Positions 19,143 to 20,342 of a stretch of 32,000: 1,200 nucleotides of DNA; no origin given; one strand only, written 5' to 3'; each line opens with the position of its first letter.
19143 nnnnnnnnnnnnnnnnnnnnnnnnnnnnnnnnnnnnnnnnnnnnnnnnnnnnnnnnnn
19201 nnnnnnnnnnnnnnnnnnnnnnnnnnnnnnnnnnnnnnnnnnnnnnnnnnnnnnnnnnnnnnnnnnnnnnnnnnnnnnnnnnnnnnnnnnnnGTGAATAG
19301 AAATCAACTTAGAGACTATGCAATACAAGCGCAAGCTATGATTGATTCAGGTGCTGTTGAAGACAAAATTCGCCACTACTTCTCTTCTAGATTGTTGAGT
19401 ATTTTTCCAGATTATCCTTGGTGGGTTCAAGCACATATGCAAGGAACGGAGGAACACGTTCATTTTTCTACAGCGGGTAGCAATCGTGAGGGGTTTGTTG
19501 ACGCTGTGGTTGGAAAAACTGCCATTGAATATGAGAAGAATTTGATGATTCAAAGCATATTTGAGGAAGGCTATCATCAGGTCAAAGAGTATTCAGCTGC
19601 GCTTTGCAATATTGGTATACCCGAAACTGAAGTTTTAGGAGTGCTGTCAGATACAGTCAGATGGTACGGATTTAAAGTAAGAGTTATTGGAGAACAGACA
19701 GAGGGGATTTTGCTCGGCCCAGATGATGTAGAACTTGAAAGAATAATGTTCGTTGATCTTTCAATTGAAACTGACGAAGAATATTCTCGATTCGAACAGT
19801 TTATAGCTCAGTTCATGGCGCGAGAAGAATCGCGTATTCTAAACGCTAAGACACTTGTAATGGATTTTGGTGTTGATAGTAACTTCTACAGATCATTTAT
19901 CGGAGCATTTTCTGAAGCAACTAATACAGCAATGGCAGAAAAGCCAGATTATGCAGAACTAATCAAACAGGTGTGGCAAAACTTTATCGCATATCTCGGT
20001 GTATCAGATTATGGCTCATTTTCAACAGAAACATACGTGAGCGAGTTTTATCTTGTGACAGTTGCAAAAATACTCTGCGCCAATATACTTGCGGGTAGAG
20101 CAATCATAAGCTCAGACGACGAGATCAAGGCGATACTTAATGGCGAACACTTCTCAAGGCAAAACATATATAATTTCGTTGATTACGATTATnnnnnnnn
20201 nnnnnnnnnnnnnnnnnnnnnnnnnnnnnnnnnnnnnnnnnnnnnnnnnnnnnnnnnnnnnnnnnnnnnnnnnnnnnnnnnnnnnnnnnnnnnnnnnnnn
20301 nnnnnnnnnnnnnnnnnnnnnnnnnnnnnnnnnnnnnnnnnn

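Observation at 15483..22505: Translationally coupled operon of a C-protein and three methyltransferase-fold proteins with no stand-alone nuclease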

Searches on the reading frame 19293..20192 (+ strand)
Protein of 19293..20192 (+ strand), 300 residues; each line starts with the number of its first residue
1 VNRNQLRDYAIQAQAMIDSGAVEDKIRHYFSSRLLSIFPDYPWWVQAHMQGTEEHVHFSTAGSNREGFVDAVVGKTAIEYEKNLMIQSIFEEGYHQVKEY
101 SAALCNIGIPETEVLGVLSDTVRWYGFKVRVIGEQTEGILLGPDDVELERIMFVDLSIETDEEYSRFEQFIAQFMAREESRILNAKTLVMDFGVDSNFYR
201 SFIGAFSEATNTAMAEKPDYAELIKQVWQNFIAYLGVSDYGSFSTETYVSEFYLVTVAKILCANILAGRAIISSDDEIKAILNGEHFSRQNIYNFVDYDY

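Call 49: search_protein_families(library=pfam, proteins=[window:19293-20192:+], max_evalue=10)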
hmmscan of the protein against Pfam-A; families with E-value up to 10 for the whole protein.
window:19293-20192:+ (300 aa): 0 families

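Call 60: search_solved_structures(query=A4, max_evalue=10, show_alignments=3)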
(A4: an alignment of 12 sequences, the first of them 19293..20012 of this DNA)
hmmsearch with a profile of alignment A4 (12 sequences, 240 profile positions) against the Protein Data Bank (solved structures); distinct sequences matched with E-value up to 10: 2.
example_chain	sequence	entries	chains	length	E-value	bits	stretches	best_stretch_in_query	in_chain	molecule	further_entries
2pjp_A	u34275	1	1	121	0.046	16.3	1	33-75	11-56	Selenocysteine-specific elongation factor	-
5lzb_z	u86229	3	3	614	0.61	12.6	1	33-75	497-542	Selenocysteine-specific elongation factor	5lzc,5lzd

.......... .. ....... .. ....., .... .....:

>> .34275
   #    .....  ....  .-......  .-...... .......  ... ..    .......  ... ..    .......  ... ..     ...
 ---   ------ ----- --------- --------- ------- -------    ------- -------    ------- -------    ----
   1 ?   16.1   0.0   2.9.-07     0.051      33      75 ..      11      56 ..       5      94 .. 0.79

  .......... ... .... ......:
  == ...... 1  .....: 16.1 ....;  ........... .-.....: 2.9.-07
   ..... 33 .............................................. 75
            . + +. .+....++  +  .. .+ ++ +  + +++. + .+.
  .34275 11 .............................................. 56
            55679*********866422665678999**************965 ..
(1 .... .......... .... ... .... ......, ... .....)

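Call 63: search_protein_families(library=phrogs, proteins=[window:19293-20012:+], max_evalue=1)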
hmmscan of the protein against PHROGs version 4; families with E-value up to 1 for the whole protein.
window:19293-20012:+ (240 aa): 1 family
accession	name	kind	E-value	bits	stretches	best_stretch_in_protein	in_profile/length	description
phrog_9693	-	unknown function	0.1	13.4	1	69-101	57-89/183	-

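Call 64: search_protein_representatives(alignment_id=A4)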
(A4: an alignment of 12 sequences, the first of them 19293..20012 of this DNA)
Query: 12 sequences, 240 profile positions. Proteins with E-value up to 0.001 (for the whole library): 203; up to 1e-10: 123; up to 1e-30: 73. The best 150 are listed.
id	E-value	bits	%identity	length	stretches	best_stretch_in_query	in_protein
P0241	1.6e-111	387.7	-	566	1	1-240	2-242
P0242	3.9e-102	357.0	-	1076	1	1-240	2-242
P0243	6.8e-94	330.0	-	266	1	1-238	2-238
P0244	8.8e-85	300.2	-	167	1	1-167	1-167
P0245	6.2e-77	274.5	-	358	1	2-233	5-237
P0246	3.9e-75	268.6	-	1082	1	2-236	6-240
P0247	3.2e-69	249.3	-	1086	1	2-235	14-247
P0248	4.2e-69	248.9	-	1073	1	2-238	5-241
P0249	1.6e-67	243.7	-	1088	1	3-238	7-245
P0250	5.3e-65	235.5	-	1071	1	4-237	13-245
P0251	6.7e-63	228.6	-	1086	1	2-232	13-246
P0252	3.3e-61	223.1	-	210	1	2-204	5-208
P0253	2.2e-60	220.3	-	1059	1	1-235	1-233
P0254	1.3e-59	217.8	-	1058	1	1-235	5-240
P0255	8.0e-59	215.2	-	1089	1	1-237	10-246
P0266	4.8e-54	199.6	-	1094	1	7-235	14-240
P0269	2.2e-52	194.2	-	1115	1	3-239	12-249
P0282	3.4e-48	180.4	-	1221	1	4-232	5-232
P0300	1.2e-36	142.6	-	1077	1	4-235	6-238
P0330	8.3e-21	90.8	-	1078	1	18-235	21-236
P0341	5.2e-16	75.1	-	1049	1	25-234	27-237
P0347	3.5e-14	69.1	-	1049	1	15-229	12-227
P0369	2.0e-09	53.5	-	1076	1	17-234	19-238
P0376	2.3e-08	50.0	-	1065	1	13-233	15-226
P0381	3.9e-08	49.3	-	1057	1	14-234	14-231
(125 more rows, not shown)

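Call 66: find_encoding_contigs(protein=P0347, flank=8000, max_places=2)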
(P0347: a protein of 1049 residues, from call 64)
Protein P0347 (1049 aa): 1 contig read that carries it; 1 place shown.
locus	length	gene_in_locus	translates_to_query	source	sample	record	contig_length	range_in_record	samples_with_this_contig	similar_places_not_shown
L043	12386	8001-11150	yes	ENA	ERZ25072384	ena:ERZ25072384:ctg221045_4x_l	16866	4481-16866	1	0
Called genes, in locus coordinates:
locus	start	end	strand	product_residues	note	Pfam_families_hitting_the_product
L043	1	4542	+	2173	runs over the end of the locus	PF25390:WD40_RLD, PF00415:RCC1, PF13540:RCC1_2, PF00415:RCC1, PF13540:RCC1_2, PF13540:RCC1_2, PF00415:RCC1, PF13540:RCC1_2, +23 more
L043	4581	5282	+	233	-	PF13643:DUF4145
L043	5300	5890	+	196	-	-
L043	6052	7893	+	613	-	PF13589:HATPase_c_3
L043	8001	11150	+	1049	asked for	PF02384:N6_Mtase (weak), PF07669:Eco57I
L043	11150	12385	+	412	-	?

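Call 68: find_encoding_contigs(protein=P0266, flank=7000, max_places=1)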
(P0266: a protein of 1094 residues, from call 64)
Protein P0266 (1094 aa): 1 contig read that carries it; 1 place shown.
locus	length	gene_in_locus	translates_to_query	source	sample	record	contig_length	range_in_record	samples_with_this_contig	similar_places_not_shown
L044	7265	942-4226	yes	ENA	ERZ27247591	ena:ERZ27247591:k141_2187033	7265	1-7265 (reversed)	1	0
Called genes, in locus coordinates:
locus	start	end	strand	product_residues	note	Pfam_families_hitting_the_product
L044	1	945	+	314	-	?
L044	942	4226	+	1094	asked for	-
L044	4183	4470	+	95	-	-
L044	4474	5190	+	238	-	-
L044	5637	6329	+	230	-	-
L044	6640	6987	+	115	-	PF13560:HTH_31, PF01381:HTH_3, PF12844:HTH_19, PF13443:HTH_26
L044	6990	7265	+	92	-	?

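Call 69: find_encoding_contigs(protein=P0300, flank=7000, max_places=1)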
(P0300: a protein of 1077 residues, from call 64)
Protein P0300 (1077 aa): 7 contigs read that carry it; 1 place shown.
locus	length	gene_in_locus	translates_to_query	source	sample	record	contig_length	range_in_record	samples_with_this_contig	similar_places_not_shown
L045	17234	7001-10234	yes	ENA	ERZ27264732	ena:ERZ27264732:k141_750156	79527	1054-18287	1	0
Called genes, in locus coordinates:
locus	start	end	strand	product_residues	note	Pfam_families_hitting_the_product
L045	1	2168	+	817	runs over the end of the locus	PF13148:DUF3987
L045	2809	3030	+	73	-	PF02604:PhdYeFM_antitox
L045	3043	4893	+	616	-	PF01555:N6_N4_Mtase (weak), PF01170:UPF0020 (faint)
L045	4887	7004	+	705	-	PF02384:N6_Mtase, PF07669:Eco57I, PF22837:M_Eco57I_C (faint)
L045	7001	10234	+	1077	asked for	-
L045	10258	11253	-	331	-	PF00589:Phage_integrase (weak)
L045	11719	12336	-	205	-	PF01209:Ubie_methyltran, PF13489:Methyltransf_23, PF13847:Methyltransf_31, PF08241:Methyltransf_11, PF08242:Methyltransf_12, PF13649:Methyltransf_25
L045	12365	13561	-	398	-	PF01841:Transglut_core (weak), PF13424:TPR_12 (faint), PF13429:TPR_15 (weak), PF00515:TPR_1 (faint), PF14559:TPR_19 (weak), PF07719:TPR_2 (weak), PF13432:TPR_16 (weak), PF14559:TPR_19, +5 more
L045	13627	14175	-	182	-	-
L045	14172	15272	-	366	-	PF03060:NMO, PF01070:FMN_dh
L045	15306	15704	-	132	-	-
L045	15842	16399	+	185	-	-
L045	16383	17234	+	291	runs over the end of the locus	PF13583:Reprolysin_4, PF13688:Reprolysin_5, PF13582:Reprolysin_3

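Call 70: find_encoding_contigs(protein=P0330, flank=7000, max_places=1)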
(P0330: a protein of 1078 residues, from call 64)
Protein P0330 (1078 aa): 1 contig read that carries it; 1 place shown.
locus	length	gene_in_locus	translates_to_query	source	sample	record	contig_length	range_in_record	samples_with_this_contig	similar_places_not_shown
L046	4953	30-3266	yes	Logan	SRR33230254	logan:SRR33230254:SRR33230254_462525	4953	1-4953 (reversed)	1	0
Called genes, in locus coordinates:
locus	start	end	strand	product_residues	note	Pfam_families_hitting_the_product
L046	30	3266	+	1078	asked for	-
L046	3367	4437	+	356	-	-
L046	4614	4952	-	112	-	?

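Call 71: find_encoding_contigs(protein=P0376, flank=7000, max_places=1)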
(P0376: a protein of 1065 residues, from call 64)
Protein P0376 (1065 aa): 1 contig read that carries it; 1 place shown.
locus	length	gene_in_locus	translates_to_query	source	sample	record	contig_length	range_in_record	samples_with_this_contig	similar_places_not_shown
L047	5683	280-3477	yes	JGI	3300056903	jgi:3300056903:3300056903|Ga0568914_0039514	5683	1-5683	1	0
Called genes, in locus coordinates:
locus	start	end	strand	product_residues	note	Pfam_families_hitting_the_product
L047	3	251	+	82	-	?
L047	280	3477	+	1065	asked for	PF02384:N6_Mtase (faint), PF07669:Eco57I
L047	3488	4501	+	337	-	PF08240:ADH_N, PF00107:ADH_zinc_N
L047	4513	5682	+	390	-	?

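Call 85: find_encoding_contigs(protein=P0369, flank=8000, max_places=2)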
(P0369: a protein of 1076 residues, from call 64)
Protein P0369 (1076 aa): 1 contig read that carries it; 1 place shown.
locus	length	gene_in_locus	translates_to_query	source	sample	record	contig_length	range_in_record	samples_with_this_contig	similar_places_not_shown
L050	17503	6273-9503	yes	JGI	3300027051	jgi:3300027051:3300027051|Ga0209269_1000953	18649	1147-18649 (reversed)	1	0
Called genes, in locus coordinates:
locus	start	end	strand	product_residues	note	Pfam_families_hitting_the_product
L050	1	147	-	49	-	?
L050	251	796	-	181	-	PF14512:TM1586_NiRdase (faint), PF00881:Nitroreductase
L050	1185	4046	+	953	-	PF18731:HEPN_Swt1 (weak), PF00931:NB-ARC, PF01637:ATPase_2 (weak), PF13191:AAA_16 (weak), PF13401:AAA_22 (faint), PF25199:nSTAND_NTPase5 (faint), PF00515:TPR_1 (faint), PF07719:TPR_2 (faint), +5 more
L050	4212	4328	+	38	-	-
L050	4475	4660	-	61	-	-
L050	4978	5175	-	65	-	-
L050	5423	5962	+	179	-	-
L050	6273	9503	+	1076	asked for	PF07669:Eco57I (weak)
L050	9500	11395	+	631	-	PF01555:N6_N4_Mtase (weak)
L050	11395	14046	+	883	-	PF01170:UPF0020 (faint), PF02384:N6_Mtase, PF07669:Eco57I (weak), PF22837:M_Eco57I_C (faint)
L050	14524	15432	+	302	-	PF00291:PALP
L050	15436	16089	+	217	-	PF25087:GMPPB_C (faint), PF00132:Hexapep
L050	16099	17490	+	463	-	PF01406:tRNA-synt_1e, PF01921:tRNA-synt_1f (faint), PF00133:tRNA-synt_1 (faint), PF09334:tRNA-synt_1g (weak), PF09190:DALR_2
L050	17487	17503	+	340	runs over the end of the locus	PF04055:Radical_SAM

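Call 86: find_encoding_contigs(protein=P0381, flank=8000, max_places=2)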
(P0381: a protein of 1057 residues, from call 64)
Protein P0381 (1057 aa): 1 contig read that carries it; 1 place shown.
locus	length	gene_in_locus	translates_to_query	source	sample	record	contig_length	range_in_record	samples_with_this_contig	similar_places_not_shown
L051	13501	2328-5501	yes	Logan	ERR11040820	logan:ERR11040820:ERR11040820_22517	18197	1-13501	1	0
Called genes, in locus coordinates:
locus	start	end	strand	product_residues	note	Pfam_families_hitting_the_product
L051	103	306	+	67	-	-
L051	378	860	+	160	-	-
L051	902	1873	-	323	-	PF14338:Mrr_N, PF04471:Mrr_cat, PF22722:NA-iREase1, PF13156:Mrr_cat_2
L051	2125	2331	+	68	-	-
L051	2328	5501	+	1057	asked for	PF02384:N6_Mtase (faint), PF07669:Eco57I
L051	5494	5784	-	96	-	-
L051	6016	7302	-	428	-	-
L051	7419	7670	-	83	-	-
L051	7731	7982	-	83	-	-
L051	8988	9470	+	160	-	-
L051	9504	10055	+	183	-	-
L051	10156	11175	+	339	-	PF02899:Phage_int_SAM_1 (weak), PF00589:Phage_integrase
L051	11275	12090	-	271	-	-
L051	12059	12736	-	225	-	-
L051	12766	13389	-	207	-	-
